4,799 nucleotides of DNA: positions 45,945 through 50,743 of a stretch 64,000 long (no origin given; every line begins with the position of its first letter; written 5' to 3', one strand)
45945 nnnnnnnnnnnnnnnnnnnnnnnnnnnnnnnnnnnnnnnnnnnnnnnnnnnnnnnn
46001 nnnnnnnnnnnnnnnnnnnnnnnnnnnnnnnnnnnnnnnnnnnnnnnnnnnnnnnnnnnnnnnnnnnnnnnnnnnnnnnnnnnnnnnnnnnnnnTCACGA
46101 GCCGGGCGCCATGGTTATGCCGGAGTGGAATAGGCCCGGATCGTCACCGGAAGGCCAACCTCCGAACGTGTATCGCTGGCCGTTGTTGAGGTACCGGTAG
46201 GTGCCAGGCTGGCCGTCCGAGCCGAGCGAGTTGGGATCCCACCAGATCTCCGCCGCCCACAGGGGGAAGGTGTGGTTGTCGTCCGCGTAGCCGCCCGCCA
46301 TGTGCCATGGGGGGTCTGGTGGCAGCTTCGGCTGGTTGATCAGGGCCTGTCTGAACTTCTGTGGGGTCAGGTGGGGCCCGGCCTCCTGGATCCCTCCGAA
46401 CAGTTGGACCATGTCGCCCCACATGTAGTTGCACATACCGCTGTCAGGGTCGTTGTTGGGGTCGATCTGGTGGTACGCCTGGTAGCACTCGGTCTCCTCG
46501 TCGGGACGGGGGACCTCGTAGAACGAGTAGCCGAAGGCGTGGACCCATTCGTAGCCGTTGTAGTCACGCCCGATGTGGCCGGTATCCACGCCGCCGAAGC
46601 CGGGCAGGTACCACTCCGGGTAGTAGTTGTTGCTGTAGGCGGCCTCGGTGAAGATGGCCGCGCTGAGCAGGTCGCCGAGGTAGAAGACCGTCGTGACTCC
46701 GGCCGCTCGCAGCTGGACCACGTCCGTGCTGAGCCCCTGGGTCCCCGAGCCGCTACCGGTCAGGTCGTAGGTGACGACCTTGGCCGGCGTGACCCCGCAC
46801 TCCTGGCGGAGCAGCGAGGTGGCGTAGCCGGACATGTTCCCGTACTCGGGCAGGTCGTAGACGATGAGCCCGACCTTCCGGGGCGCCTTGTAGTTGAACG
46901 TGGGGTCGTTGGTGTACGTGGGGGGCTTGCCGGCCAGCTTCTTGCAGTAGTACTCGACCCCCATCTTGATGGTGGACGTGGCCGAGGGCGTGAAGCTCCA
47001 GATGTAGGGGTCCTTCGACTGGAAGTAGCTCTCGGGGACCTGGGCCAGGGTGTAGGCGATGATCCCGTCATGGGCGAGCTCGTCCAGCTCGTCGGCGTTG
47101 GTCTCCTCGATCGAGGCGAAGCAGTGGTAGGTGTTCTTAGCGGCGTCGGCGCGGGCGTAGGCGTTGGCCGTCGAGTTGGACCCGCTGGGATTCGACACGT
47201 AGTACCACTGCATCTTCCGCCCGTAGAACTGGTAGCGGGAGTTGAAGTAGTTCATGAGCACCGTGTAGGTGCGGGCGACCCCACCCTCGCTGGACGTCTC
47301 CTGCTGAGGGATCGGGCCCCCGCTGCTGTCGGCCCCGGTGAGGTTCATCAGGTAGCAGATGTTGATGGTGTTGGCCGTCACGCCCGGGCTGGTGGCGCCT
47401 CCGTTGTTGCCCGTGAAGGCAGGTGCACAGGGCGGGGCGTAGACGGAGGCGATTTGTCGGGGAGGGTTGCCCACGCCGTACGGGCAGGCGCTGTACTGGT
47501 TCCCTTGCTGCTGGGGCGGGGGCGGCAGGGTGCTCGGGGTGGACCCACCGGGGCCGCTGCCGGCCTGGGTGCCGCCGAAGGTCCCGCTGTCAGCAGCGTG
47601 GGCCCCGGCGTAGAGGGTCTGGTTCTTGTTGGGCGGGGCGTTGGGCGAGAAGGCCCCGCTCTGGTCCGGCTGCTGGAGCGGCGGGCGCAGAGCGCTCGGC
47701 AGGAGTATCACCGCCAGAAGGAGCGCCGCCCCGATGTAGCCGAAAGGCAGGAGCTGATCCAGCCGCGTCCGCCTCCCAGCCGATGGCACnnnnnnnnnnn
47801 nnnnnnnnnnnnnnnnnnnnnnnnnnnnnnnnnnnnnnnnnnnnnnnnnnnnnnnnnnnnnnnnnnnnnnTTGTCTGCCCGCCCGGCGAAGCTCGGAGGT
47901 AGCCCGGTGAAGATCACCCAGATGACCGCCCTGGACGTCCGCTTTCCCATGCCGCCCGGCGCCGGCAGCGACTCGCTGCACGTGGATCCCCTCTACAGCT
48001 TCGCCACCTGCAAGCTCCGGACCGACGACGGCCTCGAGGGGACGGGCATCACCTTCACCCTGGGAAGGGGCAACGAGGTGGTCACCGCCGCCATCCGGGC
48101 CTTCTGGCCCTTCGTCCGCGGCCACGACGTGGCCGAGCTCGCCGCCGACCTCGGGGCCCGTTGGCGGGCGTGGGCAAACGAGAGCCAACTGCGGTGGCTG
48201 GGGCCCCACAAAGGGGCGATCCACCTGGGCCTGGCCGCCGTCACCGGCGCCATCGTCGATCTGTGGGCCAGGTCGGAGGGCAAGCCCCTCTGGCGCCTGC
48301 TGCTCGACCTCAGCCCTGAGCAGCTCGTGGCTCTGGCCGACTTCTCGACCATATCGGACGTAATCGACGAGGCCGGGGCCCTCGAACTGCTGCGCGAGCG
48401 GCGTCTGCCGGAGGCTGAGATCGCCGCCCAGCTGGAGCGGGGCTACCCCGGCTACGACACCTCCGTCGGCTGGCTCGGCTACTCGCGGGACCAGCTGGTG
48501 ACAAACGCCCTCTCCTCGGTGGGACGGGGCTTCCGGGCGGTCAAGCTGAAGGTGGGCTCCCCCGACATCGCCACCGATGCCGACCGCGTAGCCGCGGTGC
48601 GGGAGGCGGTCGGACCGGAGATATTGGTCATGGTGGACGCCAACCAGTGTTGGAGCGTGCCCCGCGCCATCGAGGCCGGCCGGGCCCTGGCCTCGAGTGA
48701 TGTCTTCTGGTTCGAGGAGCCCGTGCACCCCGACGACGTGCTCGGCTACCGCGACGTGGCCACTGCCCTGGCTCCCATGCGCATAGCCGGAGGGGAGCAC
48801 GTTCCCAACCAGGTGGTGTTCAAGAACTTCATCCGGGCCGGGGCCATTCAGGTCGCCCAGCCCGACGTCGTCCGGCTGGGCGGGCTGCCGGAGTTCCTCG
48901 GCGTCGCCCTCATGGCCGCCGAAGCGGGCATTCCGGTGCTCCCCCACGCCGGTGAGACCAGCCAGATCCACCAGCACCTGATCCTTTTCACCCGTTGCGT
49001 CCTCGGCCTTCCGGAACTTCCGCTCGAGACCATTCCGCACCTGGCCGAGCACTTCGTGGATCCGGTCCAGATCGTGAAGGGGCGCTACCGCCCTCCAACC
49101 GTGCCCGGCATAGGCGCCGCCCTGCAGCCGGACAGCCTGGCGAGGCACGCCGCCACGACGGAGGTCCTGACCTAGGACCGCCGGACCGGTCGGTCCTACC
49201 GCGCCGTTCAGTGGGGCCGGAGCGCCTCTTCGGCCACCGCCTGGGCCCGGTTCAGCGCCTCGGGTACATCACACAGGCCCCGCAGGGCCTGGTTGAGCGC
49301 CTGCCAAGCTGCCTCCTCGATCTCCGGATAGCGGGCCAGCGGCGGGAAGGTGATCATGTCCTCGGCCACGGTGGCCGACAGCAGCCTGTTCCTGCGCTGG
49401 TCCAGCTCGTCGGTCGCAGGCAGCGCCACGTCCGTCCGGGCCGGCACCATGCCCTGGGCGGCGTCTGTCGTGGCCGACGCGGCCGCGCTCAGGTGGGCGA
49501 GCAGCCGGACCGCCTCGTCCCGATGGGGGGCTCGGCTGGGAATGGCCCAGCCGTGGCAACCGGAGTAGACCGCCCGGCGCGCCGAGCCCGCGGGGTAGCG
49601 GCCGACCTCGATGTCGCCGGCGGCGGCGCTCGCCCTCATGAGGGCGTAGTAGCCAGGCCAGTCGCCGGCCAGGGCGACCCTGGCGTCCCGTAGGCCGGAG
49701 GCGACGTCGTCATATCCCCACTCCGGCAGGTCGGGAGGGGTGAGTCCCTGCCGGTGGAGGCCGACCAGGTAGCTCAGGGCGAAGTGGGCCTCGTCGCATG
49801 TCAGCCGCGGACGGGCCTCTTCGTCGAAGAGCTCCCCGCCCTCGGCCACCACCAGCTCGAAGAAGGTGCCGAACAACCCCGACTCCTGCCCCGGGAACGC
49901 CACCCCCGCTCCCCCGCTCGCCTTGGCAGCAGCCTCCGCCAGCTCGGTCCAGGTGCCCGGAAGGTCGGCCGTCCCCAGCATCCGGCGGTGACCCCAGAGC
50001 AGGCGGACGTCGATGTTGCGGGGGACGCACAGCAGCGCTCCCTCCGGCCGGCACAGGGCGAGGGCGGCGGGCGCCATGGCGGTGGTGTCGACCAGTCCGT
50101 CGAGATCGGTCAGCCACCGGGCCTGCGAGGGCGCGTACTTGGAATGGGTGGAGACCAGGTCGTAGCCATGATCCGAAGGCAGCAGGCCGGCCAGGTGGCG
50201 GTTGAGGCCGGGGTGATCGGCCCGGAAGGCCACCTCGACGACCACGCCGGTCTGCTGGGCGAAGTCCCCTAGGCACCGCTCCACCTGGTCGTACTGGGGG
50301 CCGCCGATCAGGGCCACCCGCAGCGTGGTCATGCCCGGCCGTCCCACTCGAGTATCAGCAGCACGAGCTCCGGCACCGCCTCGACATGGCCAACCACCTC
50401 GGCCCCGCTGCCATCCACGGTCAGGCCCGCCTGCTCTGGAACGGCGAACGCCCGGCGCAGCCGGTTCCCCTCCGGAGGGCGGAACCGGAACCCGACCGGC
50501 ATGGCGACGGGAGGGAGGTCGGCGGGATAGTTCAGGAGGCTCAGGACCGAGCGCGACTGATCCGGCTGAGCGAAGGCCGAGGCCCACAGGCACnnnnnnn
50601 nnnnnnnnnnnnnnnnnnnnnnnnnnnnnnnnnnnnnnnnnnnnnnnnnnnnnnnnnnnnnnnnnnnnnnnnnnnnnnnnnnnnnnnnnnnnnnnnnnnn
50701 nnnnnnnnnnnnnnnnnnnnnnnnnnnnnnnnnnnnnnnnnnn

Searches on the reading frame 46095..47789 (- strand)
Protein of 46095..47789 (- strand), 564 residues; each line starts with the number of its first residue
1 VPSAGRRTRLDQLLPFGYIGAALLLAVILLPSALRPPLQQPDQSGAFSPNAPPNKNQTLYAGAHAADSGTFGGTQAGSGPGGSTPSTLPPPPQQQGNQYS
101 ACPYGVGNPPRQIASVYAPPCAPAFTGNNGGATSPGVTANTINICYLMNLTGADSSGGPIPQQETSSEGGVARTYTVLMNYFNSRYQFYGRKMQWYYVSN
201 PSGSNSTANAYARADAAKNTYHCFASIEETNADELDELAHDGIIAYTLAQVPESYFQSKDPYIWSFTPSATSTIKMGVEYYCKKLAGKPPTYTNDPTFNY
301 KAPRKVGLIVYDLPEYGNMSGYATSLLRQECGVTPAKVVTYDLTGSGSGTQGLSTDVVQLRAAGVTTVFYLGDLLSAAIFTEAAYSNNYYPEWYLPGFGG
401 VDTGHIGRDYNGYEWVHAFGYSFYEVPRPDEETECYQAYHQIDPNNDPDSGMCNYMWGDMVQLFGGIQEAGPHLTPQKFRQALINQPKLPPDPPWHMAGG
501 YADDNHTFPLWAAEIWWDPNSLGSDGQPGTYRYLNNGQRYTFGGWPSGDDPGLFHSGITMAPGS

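Call 5: search_protein_families(library=pfam, proteins=[window:46095-47789:-], max_evalue=0.01)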
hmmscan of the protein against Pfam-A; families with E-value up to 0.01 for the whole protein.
window:46095-47789:- (564 aa): 0 families

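Call 15: search_protein_families(library=ncbifam, proteins=[window:46095-47789:-], max_evalue=0.01)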
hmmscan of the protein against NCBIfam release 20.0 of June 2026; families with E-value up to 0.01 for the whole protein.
window:46095-47789:- (564 aa): 0 families

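Call 16: search_solved_structures(query=window:46095-47789:-, max_evalue=10)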
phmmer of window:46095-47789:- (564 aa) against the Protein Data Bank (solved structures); distinct sequences matched with E-value up to 10: 3.
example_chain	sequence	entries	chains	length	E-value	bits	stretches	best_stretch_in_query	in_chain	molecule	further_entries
5hrz_A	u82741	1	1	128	1.4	10.9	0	408-447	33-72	TPR domain protein 1na0C3_3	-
6vfj_B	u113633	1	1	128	2.5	10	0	407-446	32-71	I53_dn5B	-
6v8e_A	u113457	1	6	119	3.3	9.6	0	407-446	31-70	Designed protein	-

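Call 20: find_homologous_proteins(query=window:46095-47789:-, max_evalue=0.00001)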
Query window:46095-47789:- (564 aa): 132 proteins with E <= 0.00001 among 8000 candidates; the best 120 are listed.
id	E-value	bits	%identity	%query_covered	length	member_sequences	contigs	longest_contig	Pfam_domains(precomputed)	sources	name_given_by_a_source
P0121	0.0e+0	1332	100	100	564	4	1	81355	-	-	-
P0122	1.5e-285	967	73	100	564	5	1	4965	-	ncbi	-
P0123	5.8e-282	955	71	100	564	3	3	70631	-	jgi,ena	-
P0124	5.1e-281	952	71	100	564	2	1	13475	-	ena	-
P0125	1.8e-278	944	71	100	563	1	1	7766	-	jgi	-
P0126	1.1e-276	938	71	99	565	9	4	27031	-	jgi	jgi:hypothetical protein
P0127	1.9e-274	930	69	100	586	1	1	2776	-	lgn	-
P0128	5.6e-257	873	66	99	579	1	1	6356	PF13458.13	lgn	-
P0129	6.4e-242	823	61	98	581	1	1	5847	-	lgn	-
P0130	7.3e-221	753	57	99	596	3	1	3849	-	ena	-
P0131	1.0e-216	740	56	99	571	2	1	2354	PF13458.13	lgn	-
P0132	2.9e-215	735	58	99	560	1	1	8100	-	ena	-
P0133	3.8e-214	731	58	99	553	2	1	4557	PF13458.13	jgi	jgi:hypothetical protein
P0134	3.7e-213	728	57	98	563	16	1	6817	PF13458.13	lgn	-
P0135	2.4e-211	722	55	99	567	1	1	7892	PF13458.13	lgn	-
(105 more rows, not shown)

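Call 48: search_solved_structures(query=A3, max_evalue=1)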
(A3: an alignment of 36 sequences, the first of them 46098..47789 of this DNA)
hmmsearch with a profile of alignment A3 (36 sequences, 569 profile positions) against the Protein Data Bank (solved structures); distinct sequences matched with E-value up to 1: 7.
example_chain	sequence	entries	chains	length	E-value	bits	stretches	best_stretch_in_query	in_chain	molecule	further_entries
4n0q_A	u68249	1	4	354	0.015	17.4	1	294-489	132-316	Leu/Ile/Val-binding protein homolog 3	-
3ip5_A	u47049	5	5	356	0.015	17.3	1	306-392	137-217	ABC transporter, substrate binding protein (Amino acid)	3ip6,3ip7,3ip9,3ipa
3ipc_A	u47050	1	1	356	0.016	17.2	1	306-392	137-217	ABC transporter, substrate binding protein (Amino acid)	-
4q6w_A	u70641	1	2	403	0.15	14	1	300-373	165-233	Putative leu/ile/val-binding protein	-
4mpt_A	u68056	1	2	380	0.15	14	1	300-373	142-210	Putative leu/ile/val-binding protein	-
6yqy_A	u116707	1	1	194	0.62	12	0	349-378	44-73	de novo designed TIM barrel sTIM11noCys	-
5bvl_A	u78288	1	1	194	0.88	11.5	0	349-378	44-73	designed TIM barrel sTIM11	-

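Call 49: search_protein_families(library=pfam, alignment_id=A3, max_evalue=0.01)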
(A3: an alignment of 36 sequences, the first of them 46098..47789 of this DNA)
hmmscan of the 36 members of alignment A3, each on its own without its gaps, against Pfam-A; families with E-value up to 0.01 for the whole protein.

A. member 1, window:46098-47789:- (564 aa): 0 families

B. families by the number of members that match (of 36 scanned): 1 family
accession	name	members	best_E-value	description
PF13458.12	Peripla_BP_6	10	1.4e-13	Periplasmic binding protein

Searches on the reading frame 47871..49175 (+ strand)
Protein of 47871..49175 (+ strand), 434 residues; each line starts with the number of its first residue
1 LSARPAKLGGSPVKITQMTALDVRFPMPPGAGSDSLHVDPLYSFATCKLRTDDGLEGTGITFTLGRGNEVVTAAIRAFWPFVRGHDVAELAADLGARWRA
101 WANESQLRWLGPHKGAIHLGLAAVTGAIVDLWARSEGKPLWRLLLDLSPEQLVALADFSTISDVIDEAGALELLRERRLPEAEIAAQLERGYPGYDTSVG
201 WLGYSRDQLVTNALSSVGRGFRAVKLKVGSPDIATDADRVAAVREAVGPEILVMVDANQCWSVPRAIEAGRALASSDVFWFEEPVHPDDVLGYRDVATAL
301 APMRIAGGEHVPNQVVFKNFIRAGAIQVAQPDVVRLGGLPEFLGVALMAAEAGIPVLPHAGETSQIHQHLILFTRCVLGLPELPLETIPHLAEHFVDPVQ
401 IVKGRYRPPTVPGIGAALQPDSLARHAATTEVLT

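Call 15: search_protein_families(library=ncbifam, proteins=[window:47871-49175:+], max_evalue=0.01)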
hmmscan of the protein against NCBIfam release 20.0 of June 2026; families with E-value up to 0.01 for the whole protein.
window:47871-49175:+ (434 aa): 17 families
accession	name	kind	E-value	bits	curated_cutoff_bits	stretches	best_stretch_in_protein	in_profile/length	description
NF047820.1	TalGalacDh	equivalog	1.2e-43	149.5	500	1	193-426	139-364/371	L-talarate/galactarate dehydratase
NF040866.1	AraD_Arch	equivalog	2.3e-26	92.7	650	1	211-421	154-364/372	arabinonate dehydratase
NF040790.2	glucon_galact_dh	equivalog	6.3e-22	77.9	750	1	216-425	149-368/390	bifunctional D-gluconate/D-galactonate dehydratase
NF011968.0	PRK15440.1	equivalog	1.4e-20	73.6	393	1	232-422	191-387/395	L-rhamnonate dehydratase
NF010624.0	PRK14017.1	equivalog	4.7e-20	72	311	1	201-360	119-286/382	galactonate dehydratase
TIGR02534.1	mucon_cyclo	subfamily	9.1e-16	57.9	334.95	1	220-356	157-292/368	muconate/chloromuconate family cycloisomerase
NF002782.0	PRK02901.1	equivalog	9.8e-14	51.1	288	1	219-349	101-232/328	o-succinylbenzoate synthase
NF043051.1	ManoateDhtManD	equivalog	7.3e-11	41.5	550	1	41-426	14-383/403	D-mannonate dehydratase ManD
NF041118.1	A_G_epim_Thtga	equivalog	1.6e-09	37.4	500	1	208-354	141-285/341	L-Ala-D/L-Glu epimerase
NF011654.0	PRK15072.1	subfamily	2e-09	36.8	430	1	40-359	13-314/404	D-galactonate dehydratase family protein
TIGR01927.1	menC_gam_Gplu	equivalog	3.4e-08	33.1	130.55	1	216-299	121-206/307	o-succinylbenzoate synthase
NF042940.1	racemase_DgcA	equivalog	5.6e-07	29.1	400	1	221-289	140-204/323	N-acetyl-D-Glu racemase DgcA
TIGR01928.1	menC_lowGC_arch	equivalog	1.4e-06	27.6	200.65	1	204-355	131-277/325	o-succinylbenzoate synthase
NF043002.1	HProlDhtase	equivalog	2.3e-05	23.4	500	1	219-294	157-231/366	cis-3-hydroxy-L-proline dehydratase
NF011708.0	PRK15129.1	equivalog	4.9e-05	22.5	343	1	207-354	131-269/321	L-Ala-D/L-Glu epimerase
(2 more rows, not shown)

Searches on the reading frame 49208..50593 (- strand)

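Call 5: search_protein_families(library=pfam, proteins=[window:49208-50593:-], max_evalue=0.01)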
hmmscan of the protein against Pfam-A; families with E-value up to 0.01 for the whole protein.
window:49208-50593:- (461 aa): 2 families
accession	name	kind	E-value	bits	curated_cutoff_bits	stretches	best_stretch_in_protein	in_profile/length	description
PF13416.11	SBP_bac_8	-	3e-16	60.5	27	1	110-393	5-269/279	Bacterial extracellular solute-binding protein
PF01547.30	SBP_bac_1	-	2.4e-10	41.3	26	1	209-372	127-304/307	Bacterial extracellular solute-binding protein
